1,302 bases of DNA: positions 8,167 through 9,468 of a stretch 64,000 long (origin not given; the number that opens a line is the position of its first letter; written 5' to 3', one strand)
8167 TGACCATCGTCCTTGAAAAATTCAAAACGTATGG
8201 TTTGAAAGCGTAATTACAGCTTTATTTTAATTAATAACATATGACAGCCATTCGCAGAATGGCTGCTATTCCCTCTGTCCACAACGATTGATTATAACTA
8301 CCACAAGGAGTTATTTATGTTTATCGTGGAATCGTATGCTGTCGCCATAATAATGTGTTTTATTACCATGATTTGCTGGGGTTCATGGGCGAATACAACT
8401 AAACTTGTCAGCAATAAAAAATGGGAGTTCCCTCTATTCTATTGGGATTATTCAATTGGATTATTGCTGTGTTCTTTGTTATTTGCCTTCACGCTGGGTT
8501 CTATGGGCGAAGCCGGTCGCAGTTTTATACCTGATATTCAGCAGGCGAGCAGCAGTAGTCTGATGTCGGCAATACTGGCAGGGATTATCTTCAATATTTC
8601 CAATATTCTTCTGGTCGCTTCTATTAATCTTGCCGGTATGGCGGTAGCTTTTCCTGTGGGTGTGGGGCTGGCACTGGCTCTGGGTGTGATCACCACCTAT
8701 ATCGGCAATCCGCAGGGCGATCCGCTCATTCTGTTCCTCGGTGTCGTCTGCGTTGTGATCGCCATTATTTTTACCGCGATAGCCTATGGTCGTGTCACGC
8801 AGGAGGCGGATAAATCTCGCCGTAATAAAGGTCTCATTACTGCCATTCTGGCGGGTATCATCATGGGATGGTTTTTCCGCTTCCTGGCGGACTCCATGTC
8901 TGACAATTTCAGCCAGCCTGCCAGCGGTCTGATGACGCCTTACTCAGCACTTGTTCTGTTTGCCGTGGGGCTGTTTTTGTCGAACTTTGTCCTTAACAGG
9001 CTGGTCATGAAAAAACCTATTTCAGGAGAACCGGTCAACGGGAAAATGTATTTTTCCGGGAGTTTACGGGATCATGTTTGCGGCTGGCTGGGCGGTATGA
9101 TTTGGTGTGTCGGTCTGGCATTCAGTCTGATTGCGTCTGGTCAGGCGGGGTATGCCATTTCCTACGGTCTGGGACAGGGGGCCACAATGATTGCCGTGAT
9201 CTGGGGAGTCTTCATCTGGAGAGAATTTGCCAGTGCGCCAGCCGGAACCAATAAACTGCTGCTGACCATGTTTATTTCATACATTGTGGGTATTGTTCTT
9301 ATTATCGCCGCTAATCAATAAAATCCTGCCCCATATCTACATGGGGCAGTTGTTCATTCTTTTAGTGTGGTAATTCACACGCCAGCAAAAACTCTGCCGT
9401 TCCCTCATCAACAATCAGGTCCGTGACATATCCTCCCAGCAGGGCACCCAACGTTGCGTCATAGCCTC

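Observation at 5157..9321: mtnK-mtnA-FucA-like aldolase-transporter cluster: a DHAP-shunt type salvage module for SAM by-products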

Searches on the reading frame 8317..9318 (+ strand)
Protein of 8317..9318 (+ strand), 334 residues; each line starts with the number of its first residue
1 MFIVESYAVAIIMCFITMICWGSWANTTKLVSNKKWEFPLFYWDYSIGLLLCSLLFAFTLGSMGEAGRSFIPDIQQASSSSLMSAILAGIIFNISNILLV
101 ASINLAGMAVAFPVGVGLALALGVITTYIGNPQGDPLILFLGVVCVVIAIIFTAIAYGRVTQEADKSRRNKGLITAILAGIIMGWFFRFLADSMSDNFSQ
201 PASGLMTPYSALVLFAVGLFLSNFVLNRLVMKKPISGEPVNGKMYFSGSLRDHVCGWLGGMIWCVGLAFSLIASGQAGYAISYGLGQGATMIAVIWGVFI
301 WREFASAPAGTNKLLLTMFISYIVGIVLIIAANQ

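Call 3: search_protein_families(proteins=[window:8317-9318:+], library=ncbifam)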
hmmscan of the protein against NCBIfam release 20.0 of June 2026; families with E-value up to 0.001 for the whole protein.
window:8317-9318:+ (334 aa): 2 families
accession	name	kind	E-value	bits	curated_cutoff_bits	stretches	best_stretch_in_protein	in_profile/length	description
TIGR00776.1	RhaT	subfamily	1.1e-08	34.6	319.6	1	10-332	2-282/290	RhaT/GlcU family sugar-proton symporter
NF010022.0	PRK13499.1-2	equivalog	2.2e-06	27.3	369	1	10-329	6-335/338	L-rhamnose/proton symporter RhaT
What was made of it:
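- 8317..9321 (+): Permease (334 aa) of the GRP (glucose/ribose porter) family in the DMT superfamily. It is co-transcribed with the enzymes; its substrate has not been shown. RhaT/GlcU subfamily 34.6 bits, far below its cut-off of 319.6 (call 3).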

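Call 19: profile_search(protein=window:8317-9318:+)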
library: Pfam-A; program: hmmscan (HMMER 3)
A. the first sequence (334 residues): domains with independent E <= 10: 7; with E <= 0.001: 3
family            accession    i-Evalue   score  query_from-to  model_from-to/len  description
Ureide_permease   PF07168.17      1e-09    38.1      42-158         2-122/359  Ureide permease
Ureide_permease   PF07168.17    3.3e-09    36.4     171-331       197-358/359  Ureide permease
Sugar_transport   PF06800.18    5.4e-06    26.4      75-332        48-273/280  Sugar transport protein
DUF1129           PF06570.16       0.02    14.9     144-220        93-158/207  Protein of unknown function (DUF1129)
Pox_A14           PF05767.17      0.036    14.7     138-182        14-58/93  Poxvirus virion envelope protein A14
DUF6338           PF19865.4        0.31    11.0      69-164        27-103/205  Family of unknown function (DUF6338)
Podoplanin        PF05808.16       0.61    10.8     153-184        80-111/135  Podoplanin
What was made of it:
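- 8317..9321 (+): Weak Pfam hits to PF07168 and PF06800 (call 19).
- On RhaT/GlcU sugar-proton symporters and the GRP family (DMT superfamily): Pfam PF06800 E = 5.4e-6 and PF07168 E = 1e-9 (call 19).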

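Call 32: find_homologous_proteins(query=window:8317-9318:+, max_evalue=1e-10)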
Query window:8317-9318:+ (334 aa): 8000 proteins with E <= 1e-10 among 8000 candidates; the best 120 are listed.
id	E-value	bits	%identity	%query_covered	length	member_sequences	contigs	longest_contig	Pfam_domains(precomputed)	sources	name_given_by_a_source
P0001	1.4e-210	717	99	100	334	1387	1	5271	PF06800.19,PF07168.18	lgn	-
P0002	3.4e-188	643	87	100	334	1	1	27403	PF06800.19,PF07168.18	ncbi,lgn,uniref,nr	ncbi:TPA: multidrug DMT transporter permease [Klebsiella oxytoca]|uniref:Multidrug DMT transporter p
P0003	7.0e-188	642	87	100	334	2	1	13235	PF06800.19,PF07168.18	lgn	-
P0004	9.5e-188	642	88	100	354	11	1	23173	PF06800.19,PF07168.18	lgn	-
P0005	1.1e-187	641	87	100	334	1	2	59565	PF06800.19,PF07168.18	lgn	-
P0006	1.4e-179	615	84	100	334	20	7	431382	PF07168.18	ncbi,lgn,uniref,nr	ncbi:multidrug DMT transporter permease [Providencia rettgeri]|uniref:multidrug DMT transporter perm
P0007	3.7e-171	587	88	96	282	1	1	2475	PF06800.19,PF07168.18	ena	-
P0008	7.3e-162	556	98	81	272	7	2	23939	PF07168.18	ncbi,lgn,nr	ncbi:multidrug DMT transporter permease [Escherichia coli]|nr:multidrug DMT transporter permease [Es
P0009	2.0e-156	539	99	76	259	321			PF07168.18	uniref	uniref:multidrug DMT transporter permease n=1 Tax=Escherichia coli TaxID=562 RepID=UPI000E35604C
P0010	3.8e-152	524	72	96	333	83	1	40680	PF06800.19,PF07168.18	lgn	-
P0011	4.8e-148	511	85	86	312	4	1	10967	PF07168.18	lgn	-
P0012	1.7e-147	509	92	74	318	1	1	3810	PF06800.19,PF07168.18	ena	-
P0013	8.6e-144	497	69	100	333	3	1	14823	PF06800.19,PF07168.18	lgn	-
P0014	1.4e-142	493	67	100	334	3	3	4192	PF06800.19,PF07168.18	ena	-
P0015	2.8e-142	492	86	82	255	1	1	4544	PF07168.18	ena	-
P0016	2.9e-141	489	68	100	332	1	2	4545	PF06800.19,PF07168.18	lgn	-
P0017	6.6e-140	484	66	100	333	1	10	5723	PF06800.19,PF07168.18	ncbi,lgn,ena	ncbi:MAG: GRP family sugar transporter [Aeromonas sp.]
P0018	1.1e-139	484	99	69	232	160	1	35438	PF07168.18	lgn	-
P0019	3.9e-139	482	66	100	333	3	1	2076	PF06800.19,PF07168.18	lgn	-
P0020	5.3e-139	481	66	100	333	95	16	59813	PF06800.19,PF07168.18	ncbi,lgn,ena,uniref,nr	ncbi:GRP family sugar transporter [Aeromonas allosaccharophila]|uniref:GRP family sugar transporter 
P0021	7.9e-136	471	64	100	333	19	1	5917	PF06800.19,PF07168.18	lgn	-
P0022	3.3e-135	469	65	100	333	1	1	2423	PF06800.19,PF07168.18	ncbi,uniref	ncbi:hypothetical protein CI610_03465 [invertebrate metagenome]|uniref:Multidrug DMT transporter per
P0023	2.9e-132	459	66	95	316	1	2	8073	PF06800.19,PF07168.18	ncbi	ncbi:MAG: GRP family sugar transporter [Aeromonas sp.]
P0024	7.6e-132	458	63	100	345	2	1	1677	PF06800.19,PF07168.18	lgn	-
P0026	9.0e-131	454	61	100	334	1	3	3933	PF06800.19,PF07168.18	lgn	-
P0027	2.4e-130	453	62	100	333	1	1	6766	PF06800.19,PF07168.18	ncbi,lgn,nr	ncbi:multidrug DMT transporter permease [Salmonella enterica subsp. enterica]|nr:multidrug DMT trans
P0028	5.3e-130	452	62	100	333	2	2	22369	PF06800.19,PF07168.18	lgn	-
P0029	8.2e-128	445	62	100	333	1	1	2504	PF07857.18,PF06800.19,PF07168.18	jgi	-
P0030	2.5e-127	443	62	100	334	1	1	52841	PF07857.18,PF06800.19,PF07168.18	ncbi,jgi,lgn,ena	-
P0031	2.6e-127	443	61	100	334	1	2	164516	PF07857.18,PF06800.19,PF07168.18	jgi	jgi:glucose uptake protein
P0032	3.0e-127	443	92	67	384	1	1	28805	PF00682.26,PF07168.18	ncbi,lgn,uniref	ncbi:hypothetical protein [Escherichia coli]|uniref:hypothetical protein n=3 Tax=Gammaproteobacteria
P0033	5.9e-127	442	63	99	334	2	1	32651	PF06800.19,PF07168.18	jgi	-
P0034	8.4e-127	441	60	100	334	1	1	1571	PF06800.19,PF07168.18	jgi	-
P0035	2.2e-126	440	62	99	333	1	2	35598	PF07168.18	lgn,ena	-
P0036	2.3e-126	440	62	96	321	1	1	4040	PF06800.19,PF07168.18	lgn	-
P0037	2.4e-126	440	60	100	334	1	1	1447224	PF06800.19,PF07168.18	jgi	-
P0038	3.4e-126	439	60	100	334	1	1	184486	PF07857.18,PF06800.19,PF07168.18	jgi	jgi:glucose uptake protein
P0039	7.6e-126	438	61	99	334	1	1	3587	PF07857.18,PF06800.19,PF07168.18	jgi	-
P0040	9.1e-126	438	60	96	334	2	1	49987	PF06800.19,PF07168.18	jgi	jgi:glucose uptake protein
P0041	1.1e-125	438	61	100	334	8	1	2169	PF07857.18,PF06800.19,PF07168.18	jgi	jgi:glucose uptake protein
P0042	1.2e-125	437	61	98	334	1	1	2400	PF07168.18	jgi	-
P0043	2.3e-125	436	58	99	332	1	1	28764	PF06800.19,PF07168.18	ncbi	ncbi:GRP family sugar transporter [Bacteroidota bacterium]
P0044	2.4e-125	436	60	99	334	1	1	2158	PF06800.19,PF07168.18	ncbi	-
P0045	3.2e-125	436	60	100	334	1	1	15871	PF06800.19,PF07168.18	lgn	-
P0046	3.4e-125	436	60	100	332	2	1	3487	PF06800.19,PF07168.18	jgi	-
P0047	3.5e-125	436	60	100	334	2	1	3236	PF07857.18,PF06800.19,PF07168.18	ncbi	-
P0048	3.5e-125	436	60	99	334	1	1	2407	PF07857.18,PF06800.19,PF07168.18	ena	-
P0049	3.6e-125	436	61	99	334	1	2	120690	PF06800.19,PF07168.18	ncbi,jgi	jgi:glucose uptake protein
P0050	4.1e-125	436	62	100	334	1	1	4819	PF06800.19,PF07168.18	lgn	-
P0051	4.4e-125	436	61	100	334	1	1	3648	PF06800.19,PF07168.18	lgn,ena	-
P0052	4.5e-125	436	61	96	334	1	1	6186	PF06800.19,PF07168.18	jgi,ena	-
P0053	4.7e-125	435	61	100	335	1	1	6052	PF06800.19,PF07168.18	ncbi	-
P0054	5.0e-125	435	60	100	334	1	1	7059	PF06800.19,PF07168.18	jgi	jgi:glucose uptake protein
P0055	5.1e-125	435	61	100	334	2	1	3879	PF07857.18,PF06800.19,PF07168.18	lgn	-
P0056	6.8e-125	435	61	100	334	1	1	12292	PF06800.19,PF07168.18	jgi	-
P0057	7.0e-125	435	61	100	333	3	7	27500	PF06800.19,PF07168.18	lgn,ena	-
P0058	1.0e-124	434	61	99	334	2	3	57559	PF07857.18,PF06800.19,PF07168.18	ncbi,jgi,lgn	jgi:glucose uptake protein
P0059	1.2e-124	434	61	100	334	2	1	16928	PF06800.19,PF07168.18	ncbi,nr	ncbi:MAG: GRP family sugar transporter [Ignavibacteriaceae bacterium]|nr:GRP family sugar transporte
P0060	1.2e-124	434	63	99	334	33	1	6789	PF06800.19,PF07168.18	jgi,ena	-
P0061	1.3e-124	434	60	100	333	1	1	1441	PF06800.19,PF07168.18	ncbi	-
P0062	1.6e-124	434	61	100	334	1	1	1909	PF06800.19,PF07168.18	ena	-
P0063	1.6e-124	434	60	100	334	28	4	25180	PF07857.18,PF06800.19,PF07168.18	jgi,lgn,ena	-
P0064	1.7e-124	434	60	99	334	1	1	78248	PF06800.19,PF07168.18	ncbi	ncbi:GRP family sugar transporter [Bacteroidota bacterium]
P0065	1.7e-124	434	61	100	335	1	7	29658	PF06800.19,PF07168.18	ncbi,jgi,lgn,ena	-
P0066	1.7e-124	434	60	99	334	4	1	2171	PF06800.19,PF07168.18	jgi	jgi:glucose uptake protein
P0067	1.9e-124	433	61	99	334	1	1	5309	PF06800.19,PF07168.18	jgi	jgi:glucose uptake protein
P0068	2.1e-124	433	59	100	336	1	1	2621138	PF07857.18,PF06800.19,PF07168.18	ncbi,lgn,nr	ncbi:MAG: multidrug DMT transporter permease [candidate division KSB1 bacterium]|nr:multidrug DMT tr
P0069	2.3e-124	433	61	100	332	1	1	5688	PF06800.19,PF07168.18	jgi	-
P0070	2.3e-124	433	59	100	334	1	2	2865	PF06800.19,PF07168.18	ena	-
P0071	2.8e-124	433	58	100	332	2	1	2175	PF07857.18,PF06800.19,PF07168.18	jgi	jgi:glucose uptake protein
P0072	2.8e-124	433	61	100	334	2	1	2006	PF06800.19,PF07168.18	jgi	-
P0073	3.0e-124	433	60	100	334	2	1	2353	PF06800.19,PF07168.18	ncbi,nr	ncbi:MAG: GRP family sugar transporter [Melioribacteraceae bacterium]|nr:GRP family sugar transporte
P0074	3.0e-124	433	60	100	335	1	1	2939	PF07857.18,PF06800.19,PF07168.18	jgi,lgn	jgi:glucose uptake protein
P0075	3.2e-124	433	61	100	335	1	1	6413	PF07857.18,PF06800.19,PF07168.18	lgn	-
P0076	3.3e-124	433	60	99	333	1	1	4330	PF07168.18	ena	-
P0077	3.4e-124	433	61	100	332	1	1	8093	PF06800.19,PF07168.18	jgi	-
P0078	3.7e-124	433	61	99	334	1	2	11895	PF07168.18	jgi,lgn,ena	-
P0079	4.0e-124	432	62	99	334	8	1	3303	PF07857.18,PF06800.19,PF07168.18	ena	-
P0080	4.1e-124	432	60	100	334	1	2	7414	PF06800.19,PF07168.18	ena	-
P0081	5.8e-124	432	60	100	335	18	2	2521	PF06800.19,PF07168.18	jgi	-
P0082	6.5e-124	432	62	100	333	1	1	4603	PF06800.19,PF07168.18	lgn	-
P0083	6.5e-124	432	59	100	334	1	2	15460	PF06800.19,PF07168.18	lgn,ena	-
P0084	6.9e-124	432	60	100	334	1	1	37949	PF06800.19,PF07168.18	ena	-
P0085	1.2e-123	431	62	100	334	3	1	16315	PF06800.19,PF07168.18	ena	-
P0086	1.2e-123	431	60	100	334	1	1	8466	PF06800.19,PF07168.18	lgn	-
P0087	1.3e-123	431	61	100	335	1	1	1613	PF06800.19,PF07168.18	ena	-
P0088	1.5e-123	431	60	100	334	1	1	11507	PF07857.18,PF06800.19,PF07168.18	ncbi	-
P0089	1.6e-123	430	59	100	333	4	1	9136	PF07857.18,PF07168.18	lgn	-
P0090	1.6e-123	430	59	100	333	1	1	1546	PF07857.18,PF06800.19,PF07168.18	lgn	-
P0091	1.6e-123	430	60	100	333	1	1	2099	PF06800.19,PF07168.18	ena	-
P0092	1.7e-123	430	62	99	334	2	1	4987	PF07168.18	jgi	jgi:glucose uptake protein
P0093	1.7e-123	430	60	100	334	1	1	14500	PF06800.19,PF07168.18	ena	-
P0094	1.9e-123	430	60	100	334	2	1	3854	PF07857.18,PF06800.19,PF07168.18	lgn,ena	-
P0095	1.9e-123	430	57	100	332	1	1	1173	PF07857.18,PF06800.19,PF07168.18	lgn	-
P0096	2.0e-123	430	61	100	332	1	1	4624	PF06800.19,PF07168.18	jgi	-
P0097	2.1e-123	430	60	99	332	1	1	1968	PF06800.19,PF07168.18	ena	-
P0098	2.1e-123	430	60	99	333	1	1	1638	PF07168.18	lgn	-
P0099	2.2e-123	430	59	100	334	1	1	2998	PF06800.19,PF07168.18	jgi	-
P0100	2.2e-123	430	60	100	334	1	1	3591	PF06800.19,PF07168.18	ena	-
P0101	2.5e-123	430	59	100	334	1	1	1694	PF06800.19,PF07168.18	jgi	jgi:glucose uptake protein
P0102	2.6e-123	430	59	100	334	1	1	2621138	PF06800.19,PF07168.18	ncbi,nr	ncbi:MAG: GRP family sugar transporter [candidate division KSB1 bacterium]|nr:GRP family sugar trans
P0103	2.7e-123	430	61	99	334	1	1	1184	PF06800.19,PF07168.18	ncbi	-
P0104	3.0e-123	430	59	100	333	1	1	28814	PF07168.18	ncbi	-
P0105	3.2e-123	429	60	100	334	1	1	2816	PF06800.19,PF07168.18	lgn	-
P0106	3.4e-123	429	62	100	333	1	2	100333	PF07168.18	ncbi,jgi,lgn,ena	ncbi:MAG: hypothetical protein WCW52_05105 [Elusimicrobiales bacterium]|jgi:glucose uptake protein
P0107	3.6e-123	429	61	100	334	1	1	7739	PF06800.19,PF07168.18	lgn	-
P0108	4.0e-123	429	60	100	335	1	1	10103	PF06800.19,PF07168.18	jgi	jgi:glucose uptake protein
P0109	4.1e-123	429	60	99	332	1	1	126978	PF06800.19,PF07168.18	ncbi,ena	-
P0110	4.6e-123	429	60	99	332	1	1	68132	PF07857.18,PF06800.19,PF07168.18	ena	-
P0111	4.9e-123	429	59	100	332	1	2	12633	PF06800.19,PF07168.18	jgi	jgi:glucose uptake protein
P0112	5.5e-123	429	57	100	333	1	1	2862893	PF06800.19,PF07168.18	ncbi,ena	-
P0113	5.7e-123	429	59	100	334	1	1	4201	PF07168.18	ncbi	-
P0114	6.2e-123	429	61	100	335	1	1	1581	PF06800.19,PF07168.18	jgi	jgi:glucose uptake protein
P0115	6.2e-123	428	60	100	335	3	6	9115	PF07857.18,PF06800.19,PF07168.18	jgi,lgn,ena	-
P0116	6.3e-123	428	60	100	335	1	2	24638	PF06800.19,PF07168.18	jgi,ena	jgi:glucose uptake protein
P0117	6.4e-123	428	61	100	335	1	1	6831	PF06800.19,PF07168.18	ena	-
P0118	6.4e-123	428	59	100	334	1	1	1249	PF06800.19,PF07168.18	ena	-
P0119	6.6e-123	428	57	100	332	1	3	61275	PF07857.18,PF06800.19,PF07168.18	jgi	-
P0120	7.0e-123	428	61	96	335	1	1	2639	PF06800.19,PF07168.18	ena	-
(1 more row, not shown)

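Call 33: find_encoding_contigs(protein=P0006, flank=7000, max_places=1)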
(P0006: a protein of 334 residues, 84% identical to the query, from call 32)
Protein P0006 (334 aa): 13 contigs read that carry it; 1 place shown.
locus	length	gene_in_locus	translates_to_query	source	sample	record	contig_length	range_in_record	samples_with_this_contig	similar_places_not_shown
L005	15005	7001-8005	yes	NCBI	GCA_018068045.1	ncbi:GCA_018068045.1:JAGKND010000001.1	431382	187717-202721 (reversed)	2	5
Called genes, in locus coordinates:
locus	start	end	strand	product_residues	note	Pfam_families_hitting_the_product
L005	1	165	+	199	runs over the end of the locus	PF00419:Fimbrial (weak)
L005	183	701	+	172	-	PF00419:Fimbrial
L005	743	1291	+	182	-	PF00419:Fimbrial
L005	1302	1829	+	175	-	PF00419:Fimbrial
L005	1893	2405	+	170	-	PF00419:Fimbrial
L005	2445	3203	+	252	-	PF24223:MrpH_C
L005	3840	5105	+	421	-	PF01636:APH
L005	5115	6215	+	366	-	PF01008:IF-2B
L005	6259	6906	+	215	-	PF00596:Aldolase_II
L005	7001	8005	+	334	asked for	PF07168:Ureide_permease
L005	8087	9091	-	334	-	PF04198:Sugar-bind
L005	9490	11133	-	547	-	PF02776:TPP_enzyme_N, PF00205:TPP_enzyme_M, PF02775:TPP_enzyme_C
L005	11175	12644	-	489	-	PF00171:Aldedh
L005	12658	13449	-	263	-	PF03447:NAD_binding_3, PF01958:Asp_DH_C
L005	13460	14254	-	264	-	PF00106:adh_short, PF08659:KR (weak), PF23441:SDR, PF01370:Epimerase (weak), PF13561:adh_short_C2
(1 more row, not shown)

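Call 34: find_encoding_contigs(protein=P0020, flank=7000, max_places=1)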
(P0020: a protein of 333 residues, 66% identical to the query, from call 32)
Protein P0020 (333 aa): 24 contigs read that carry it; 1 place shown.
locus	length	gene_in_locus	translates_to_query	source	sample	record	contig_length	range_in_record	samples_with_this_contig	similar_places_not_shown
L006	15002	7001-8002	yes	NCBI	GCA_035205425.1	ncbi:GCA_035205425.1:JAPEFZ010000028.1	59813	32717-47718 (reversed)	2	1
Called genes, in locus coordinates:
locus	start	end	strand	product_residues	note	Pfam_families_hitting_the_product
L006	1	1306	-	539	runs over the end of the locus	PF23981:DUF7305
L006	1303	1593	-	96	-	-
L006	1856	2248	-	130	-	-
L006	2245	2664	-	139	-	PF07963:N_methyl (weak), PF12019:GspH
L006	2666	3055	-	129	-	PF07963:N_methyl, PF16732:ComP_DUS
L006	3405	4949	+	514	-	PF02805:Ada_Zn_binding, PF00165:HTH_AraC (faint), PF12833:HTH_18, PF06029:AlkA_N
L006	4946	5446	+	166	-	PF02870:Methyltransf_1N, PF01035:DNA_binding_1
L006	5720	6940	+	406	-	PF08220:HTH_DeoR, PF00294:PfkB, PF08543:Phos_pyr_kin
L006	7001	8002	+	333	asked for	PF06800:Sugar_transport, PF07168:Ureide_permease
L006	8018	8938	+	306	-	PF00294:PfkB, PF25270:Khk (weak), PF08543:Phos_pyr_kin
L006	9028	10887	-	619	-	PF01136:Peptidase_U32, PF12392:DUF3656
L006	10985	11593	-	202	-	PF01810:LysE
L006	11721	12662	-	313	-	PF00126:HTH_1, PF03466:LysR_substrate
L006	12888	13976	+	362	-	PF08545:ACP_syn_III, PF08541:ACP_syn_III_C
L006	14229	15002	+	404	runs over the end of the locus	PF00015:MCPsignal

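Call 35: find_encoding_contigs(protein=P0068, flank=7000, max_places=1)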
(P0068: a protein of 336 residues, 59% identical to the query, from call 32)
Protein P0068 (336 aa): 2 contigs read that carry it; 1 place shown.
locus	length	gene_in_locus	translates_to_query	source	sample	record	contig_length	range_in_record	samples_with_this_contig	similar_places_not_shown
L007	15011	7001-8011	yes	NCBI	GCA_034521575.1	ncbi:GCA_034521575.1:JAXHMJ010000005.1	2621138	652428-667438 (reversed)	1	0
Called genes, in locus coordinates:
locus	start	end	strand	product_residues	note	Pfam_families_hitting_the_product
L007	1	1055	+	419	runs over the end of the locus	PF03747:ADP_ribosyl_GH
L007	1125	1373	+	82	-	-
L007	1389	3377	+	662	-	PF03747:ADP_ribosyl_GH, PF05345:He_PIG (faint)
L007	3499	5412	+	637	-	PF07944:Beta-AFase-like_GH127_cat, PF03663:Glyco_hydro_76 (faint), PF20736:Glyco_hydro127M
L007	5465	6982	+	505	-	PF03747:ADP_ribosyl_GH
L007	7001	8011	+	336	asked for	PF06800:Sugar_transport (weak), PF07168:Ureide_permease, PF07857:TMEM144 (weak), PF07168:Ureide_permease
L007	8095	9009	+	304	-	PF00294:PfkB, PF08543:Phos_pyr_kin, PF01256:Carb_kinase (weak)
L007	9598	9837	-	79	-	PF04255:DUF433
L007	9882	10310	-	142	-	PF01850:PIN (weak), PF10130:PIN_2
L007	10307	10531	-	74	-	-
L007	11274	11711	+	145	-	-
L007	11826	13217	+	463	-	PF13701:DDE_Tnp_1_4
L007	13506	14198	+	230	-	PF13289:SIR2_2 (weak)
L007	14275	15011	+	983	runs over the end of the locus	PF04851:ResIII (weak), PF13086:AAA_11, PF13604:AAA_30 (weak), PF13245:AAA_19 (weak), PF13086:AAA_11, PF13087:AAA_12, PF13091:PLDc_2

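Call 36: find_encoding_contigs(protein=P0064, flank=7000, max_places=1)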
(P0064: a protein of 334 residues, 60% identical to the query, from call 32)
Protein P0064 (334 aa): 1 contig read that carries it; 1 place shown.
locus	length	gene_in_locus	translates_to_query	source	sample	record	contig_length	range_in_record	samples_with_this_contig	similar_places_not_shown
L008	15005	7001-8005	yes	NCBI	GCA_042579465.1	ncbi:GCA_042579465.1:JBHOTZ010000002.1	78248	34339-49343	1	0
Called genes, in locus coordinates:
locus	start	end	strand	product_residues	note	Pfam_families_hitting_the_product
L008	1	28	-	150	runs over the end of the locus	-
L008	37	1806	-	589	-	PF04542:Sigma70_r2 (weak)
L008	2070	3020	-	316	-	PF13489:Methyltransf_23, PF01209:Ubie_methyltran (weak), PF13847:Methyltransf_31, PF08241:Methyltransf_11, PF08242:Methyltransf_12, PF13649:Methyltransf_25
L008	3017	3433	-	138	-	-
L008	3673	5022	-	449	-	PF00578:AhpC-TSA, PF08534:Redoxin, PF00085:Thioredoxin, PF13098:Thioredoxin_2 (weak), PF13905:Thioredoxin_8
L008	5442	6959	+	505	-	PF03747:ADP_ribosyl_GH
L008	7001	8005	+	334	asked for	PF06800:Sugar_transport, PF07168:Ureide_permease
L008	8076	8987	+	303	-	PF00294:PfkB, PF08543:Phos_pyr_kin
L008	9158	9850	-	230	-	PF21984:DnaD_N (weak), PF13730:HTH_36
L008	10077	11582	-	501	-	-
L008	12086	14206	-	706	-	PF18962:Por_Secre_tail (weak)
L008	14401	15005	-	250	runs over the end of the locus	-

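Call 37: find_encoding_contigs(protein=P0002, flank=7000, max_places=1)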
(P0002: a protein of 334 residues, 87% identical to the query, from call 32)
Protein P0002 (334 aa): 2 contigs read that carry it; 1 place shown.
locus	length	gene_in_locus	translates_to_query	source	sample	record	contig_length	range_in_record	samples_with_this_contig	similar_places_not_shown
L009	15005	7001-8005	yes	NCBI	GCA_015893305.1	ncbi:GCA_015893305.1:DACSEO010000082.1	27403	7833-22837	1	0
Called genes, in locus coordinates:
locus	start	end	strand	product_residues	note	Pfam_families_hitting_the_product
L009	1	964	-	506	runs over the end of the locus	PF08666:SAF, PF04295:GD_AH_second, PF20629:GD_AH_C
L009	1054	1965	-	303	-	PF00701:DHDPS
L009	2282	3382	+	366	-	PF00465:Fe-ADH, PF13685:Fe-ADH_2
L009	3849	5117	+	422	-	PF01636:APH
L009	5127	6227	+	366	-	PF01008:IF-2B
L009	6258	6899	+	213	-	PF00596:Aldolase_II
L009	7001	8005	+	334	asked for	PF06800:Sugar_transport (weak), PF07168:Ureide_permease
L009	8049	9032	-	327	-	PF13384:HTH_23 (faint), PF04198:Sugar-bind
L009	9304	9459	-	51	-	-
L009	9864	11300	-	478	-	PF00324:AA_permease, PF13520:AA_permease_2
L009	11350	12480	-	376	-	PF00282:Pyridoxal_deC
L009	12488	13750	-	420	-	PF13393:tRNA-synt_His, PF00152:tRNA-synt_2 (faint), PF00587:tRNA-synt_2b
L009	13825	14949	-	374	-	PF00282:Pyridoxal_deC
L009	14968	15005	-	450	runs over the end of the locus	PF13520:AA_permease_2, PF00324:AA_permease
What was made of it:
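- On SorC / Bacillus-DeoR-type sugar-binding repressors (MtnR): PF04198 is recorded on the Providencia and K. oxytoca orthologues (calls 33, 37).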

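Call 38: find_encoding_contigs(protein=P0010, flank=7000, max_places=1)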
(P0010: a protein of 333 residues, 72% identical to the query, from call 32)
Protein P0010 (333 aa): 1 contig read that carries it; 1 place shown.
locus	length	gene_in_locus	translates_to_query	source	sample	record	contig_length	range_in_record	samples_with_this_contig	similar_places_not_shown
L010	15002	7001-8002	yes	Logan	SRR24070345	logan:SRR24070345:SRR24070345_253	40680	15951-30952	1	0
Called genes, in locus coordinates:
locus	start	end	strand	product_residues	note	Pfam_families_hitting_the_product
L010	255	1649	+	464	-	PF00324:AA_permease, PF13520:AA_permease_2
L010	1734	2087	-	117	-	PF00893:Multi_Drug_Res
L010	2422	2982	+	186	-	-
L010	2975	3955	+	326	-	PF00535:Glycos_transf_2, PF10111:Glyco_tranf_2_2 (weak)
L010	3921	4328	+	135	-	PF04138:GtrA_DPMS_TM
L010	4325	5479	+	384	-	-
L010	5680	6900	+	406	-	PF08220:HTH_DeoR, PF00294:PfkB, PF08543:Phos_pyr_kin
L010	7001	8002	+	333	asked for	PF06800:Sugar_transport, PF07168:Ureide_permease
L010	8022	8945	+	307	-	PF00294:PfkB, PF08543:Phos_pyr_kin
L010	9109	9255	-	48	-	-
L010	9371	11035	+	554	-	PF02776:TPP_enzyme_N, PF00205:TPP_enzyme_M, PF02775:TPP_enzyme_C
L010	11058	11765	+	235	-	PF03306:AAL_decarboxy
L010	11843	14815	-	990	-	-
